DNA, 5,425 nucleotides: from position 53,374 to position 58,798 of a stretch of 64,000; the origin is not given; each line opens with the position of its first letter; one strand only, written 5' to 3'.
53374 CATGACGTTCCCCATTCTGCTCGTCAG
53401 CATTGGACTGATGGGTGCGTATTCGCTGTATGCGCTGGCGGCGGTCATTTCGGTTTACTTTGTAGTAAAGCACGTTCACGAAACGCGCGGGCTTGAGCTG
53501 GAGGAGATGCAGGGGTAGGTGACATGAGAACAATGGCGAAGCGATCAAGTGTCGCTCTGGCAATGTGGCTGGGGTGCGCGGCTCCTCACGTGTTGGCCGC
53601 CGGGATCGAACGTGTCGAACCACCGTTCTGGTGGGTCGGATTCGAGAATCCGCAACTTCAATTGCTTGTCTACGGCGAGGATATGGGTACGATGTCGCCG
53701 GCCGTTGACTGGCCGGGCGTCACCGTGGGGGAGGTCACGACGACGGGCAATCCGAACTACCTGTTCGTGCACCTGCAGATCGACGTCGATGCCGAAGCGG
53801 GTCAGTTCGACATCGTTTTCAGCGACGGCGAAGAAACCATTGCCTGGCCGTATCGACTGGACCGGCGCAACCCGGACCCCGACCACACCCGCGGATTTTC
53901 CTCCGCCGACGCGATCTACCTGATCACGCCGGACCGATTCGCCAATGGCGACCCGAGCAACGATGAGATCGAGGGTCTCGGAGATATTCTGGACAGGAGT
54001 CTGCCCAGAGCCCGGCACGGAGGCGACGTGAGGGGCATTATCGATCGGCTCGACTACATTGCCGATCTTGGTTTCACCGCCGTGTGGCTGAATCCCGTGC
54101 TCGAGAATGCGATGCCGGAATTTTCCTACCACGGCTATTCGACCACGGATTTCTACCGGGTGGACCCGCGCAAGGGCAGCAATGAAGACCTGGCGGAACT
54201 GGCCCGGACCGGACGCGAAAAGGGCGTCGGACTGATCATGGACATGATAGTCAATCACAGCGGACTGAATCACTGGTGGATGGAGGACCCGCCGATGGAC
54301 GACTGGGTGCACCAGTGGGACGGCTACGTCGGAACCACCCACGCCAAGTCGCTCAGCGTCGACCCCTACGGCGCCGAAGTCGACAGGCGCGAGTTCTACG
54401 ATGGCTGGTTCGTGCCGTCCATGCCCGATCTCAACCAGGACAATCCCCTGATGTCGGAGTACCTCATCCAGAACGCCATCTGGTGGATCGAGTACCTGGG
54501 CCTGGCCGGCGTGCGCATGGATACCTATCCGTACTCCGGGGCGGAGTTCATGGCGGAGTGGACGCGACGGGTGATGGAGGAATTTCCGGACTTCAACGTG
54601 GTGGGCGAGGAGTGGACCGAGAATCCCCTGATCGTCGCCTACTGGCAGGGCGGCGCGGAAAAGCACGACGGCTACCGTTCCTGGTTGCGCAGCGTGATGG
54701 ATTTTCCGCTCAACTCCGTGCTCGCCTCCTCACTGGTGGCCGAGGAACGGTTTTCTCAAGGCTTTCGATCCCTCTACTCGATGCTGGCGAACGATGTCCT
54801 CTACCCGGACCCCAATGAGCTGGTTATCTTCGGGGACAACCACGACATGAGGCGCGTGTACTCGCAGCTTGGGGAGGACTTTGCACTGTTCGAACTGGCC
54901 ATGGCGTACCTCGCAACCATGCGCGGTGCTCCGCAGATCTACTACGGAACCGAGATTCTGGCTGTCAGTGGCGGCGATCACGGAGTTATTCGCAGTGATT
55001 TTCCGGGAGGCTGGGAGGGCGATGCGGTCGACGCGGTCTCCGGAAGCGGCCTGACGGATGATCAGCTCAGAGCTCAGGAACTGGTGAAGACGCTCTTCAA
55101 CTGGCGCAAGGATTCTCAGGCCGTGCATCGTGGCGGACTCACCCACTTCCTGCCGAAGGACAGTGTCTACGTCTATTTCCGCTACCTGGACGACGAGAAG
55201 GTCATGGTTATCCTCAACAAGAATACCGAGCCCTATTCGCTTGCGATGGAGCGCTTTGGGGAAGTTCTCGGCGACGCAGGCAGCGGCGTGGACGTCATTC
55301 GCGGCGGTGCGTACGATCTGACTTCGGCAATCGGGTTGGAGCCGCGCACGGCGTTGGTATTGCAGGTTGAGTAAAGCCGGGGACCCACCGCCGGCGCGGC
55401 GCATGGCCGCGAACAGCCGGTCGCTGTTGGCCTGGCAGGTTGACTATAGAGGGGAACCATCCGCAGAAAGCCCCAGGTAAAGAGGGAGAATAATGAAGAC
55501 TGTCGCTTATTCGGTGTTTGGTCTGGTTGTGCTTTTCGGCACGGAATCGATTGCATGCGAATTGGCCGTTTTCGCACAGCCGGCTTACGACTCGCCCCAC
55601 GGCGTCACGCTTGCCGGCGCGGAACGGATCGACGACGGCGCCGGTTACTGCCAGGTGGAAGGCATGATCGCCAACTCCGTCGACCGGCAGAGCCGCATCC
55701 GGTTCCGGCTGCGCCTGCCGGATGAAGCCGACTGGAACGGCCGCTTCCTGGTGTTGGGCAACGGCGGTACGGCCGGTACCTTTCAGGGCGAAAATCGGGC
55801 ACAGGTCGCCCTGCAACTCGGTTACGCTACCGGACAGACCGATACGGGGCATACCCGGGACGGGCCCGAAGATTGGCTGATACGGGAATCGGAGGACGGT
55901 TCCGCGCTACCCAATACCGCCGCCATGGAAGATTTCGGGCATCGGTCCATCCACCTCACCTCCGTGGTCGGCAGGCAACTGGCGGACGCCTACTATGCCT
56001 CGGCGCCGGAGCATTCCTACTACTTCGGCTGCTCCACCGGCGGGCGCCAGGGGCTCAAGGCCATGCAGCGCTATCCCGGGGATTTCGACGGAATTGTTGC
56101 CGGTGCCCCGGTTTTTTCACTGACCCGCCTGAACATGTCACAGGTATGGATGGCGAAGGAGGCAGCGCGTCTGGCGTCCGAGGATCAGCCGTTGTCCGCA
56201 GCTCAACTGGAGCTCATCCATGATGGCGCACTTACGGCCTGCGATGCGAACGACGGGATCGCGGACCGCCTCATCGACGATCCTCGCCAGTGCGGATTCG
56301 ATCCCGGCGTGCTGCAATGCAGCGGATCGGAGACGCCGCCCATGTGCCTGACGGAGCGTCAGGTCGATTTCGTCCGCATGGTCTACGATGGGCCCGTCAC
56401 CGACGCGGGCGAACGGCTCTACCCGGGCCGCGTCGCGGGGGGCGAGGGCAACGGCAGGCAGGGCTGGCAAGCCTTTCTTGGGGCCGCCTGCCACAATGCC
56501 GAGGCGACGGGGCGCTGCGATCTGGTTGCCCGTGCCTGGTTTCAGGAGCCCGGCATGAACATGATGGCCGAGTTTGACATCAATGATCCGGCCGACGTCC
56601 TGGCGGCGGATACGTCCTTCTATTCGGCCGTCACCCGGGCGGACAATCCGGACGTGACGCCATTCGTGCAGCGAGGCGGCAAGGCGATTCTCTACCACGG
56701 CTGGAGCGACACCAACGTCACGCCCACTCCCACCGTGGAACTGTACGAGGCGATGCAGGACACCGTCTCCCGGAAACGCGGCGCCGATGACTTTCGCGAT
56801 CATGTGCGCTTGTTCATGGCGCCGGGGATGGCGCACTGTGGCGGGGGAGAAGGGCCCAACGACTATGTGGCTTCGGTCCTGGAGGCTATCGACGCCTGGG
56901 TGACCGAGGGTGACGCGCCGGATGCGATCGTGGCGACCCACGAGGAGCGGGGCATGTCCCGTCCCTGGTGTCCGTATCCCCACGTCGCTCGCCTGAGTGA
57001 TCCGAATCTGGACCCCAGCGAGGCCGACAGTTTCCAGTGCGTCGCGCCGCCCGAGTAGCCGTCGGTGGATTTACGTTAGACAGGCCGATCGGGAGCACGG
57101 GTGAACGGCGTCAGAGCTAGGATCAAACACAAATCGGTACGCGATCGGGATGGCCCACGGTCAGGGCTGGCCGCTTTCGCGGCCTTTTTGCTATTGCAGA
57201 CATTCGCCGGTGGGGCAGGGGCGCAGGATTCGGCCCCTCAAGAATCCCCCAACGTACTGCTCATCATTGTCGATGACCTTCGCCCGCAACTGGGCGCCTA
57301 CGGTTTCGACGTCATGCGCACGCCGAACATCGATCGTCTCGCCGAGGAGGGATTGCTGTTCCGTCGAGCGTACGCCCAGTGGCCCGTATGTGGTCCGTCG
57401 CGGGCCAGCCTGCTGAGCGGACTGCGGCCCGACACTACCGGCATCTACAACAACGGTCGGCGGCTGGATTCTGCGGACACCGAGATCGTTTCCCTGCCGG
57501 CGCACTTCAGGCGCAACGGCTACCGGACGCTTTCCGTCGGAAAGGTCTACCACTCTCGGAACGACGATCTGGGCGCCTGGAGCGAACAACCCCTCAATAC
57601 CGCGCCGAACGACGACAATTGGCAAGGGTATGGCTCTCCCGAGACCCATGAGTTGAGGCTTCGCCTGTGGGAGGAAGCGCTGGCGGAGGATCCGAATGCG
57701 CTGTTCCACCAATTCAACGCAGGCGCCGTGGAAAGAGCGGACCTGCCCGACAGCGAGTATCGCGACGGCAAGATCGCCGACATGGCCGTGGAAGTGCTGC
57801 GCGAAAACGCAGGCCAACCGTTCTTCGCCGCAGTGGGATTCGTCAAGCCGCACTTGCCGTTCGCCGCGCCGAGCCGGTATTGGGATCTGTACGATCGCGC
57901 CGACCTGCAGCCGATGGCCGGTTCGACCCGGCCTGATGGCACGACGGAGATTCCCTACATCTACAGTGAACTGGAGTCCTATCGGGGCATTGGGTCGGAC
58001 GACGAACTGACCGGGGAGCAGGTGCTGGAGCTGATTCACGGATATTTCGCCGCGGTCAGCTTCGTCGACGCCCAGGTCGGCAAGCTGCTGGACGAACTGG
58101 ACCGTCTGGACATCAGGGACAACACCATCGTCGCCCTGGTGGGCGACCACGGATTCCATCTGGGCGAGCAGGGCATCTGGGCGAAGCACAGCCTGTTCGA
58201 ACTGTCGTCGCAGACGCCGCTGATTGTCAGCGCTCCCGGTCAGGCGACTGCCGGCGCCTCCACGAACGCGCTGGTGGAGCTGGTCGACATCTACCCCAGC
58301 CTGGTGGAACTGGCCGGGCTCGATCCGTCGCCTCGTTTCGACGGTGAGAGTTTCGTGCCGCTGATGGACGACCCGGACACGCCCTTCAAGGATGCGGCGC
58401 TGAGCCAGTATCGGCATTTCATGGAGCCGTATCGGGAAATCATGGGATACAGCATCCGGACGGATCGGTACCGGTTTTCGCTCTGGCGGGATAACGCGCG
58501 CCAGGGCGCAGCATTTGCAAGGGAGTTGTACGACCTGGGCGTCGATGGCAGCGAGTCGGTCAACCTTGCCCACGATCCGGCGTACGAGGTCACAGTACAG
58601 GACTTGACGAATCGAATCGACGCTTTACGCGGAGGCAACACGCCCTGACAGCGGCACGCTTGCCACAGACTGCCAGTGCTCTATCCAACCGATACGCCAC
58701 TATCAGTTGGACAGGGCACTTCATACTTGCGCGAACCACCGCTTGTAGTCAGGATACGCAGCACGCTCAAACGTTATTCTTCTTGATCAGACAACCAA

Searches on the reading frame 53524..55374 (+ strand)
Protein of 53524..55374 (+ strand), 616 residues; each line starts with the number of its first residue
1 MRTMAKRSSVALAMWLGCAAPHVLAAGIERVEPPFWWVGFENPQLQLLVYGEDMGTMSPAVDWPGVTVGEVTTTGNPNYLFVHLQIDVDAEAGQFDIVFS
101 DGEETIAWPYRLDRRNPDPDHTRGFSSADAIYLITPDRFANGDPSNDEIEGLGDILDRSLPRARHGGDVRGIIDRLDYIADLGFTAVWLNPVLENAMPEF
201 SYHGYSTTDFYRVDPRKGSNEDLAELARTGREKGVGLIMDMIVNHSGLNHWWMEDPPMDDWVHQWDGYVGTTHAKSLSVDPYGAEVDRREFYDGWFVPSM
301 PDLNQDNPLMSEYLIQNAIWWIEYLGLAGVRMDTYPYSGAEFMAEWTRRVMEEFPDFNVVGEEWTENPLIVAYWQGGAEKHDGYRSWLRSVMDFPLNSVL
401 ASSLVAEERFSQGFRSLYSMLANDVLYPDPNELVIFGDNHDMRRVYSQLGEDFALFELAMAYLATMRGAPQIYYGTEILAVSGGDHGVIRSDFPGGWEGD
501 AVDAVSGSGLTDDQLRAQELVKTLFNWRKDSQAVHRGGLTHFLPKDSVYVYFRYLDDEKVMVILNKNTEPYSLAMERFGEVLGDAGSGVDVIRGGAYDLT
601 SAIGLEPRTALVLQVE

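Call 58: find_encoding_contigs(protein=window:53524-55374:+, flank=10000, max_places=1)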
Protein window:53524-55374:+ (616 aa): no gene with exactly this product is on record in the collection.

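Call 59: search_protein_families(library=pfam, proteins=[window:53524-55374:+], max_evalue=0.00001)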
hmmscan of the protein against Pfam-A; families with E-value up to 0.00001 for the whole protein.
window:53524-55374:+ (616 aa): 3 families
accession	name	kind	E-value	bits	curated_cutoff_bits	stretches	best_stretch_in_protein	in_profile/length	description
PF00128.31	Alpha-amylase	-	9.8e-53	180.4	22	1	134-479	2-355/446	Alpha amylase, catalytic domain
PF09087.17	Cyc-maltodext_N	-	2.4e-26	92.3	25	1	30-116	1-88/88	Cyclomaltodextrinase, N-terminal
PF10438.15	Cyc-maltodext_C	-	2.1e-24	85.8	22.2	1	539-614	1-76/76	Cyclo-malto-dextrinase C-terminal domain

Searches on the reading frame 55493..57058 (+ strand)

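Call 61: search_protein_families(library=pfam, proteins=[window:55493-57058:+], max_evalue=0.00001)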
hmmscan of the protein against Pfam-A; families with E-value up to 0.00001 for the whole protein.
window:55493-57058:+ (521 aa): 2 families
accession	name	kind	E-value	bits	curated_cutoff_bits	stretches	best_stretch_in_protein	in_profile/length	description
PF07519.17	Tannase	-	2e-101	340.7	29.8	1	53-517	1-490/490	Tannase and feruloyl esterase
PF00326.27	Peptidase_S9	-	2.1e-06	27.8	22.6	0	162-223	54-115/213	Prolyl oligopeptidase family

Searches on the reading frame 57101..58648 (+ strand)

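Call 61: search_protein_families(library=pfam, proteins=[window:57101-58648:+], max_evalue=0.00001)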
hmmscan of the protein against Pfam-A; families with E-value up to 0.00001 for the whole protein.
window:57101-58648:+ (515 aa): 3 families
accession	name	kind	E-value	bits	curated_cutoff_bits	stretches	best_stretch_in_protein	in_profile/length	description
PF00884.28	Sulfatase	-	3.6e-47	161.6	25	1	50-406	1-300/301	Sulfatase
PF16347.10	SGSH_C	-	2.2e-19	70.6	29.3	1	355-510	1-152/154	N-sulphoglucosamine sulphohydrolase, C-terminal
PF01663.27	Phosphodiest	-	2.4e-13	50.9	23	1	52-121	1-68/342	Type I phosphodiesterase / nucleotide pyrophosphatase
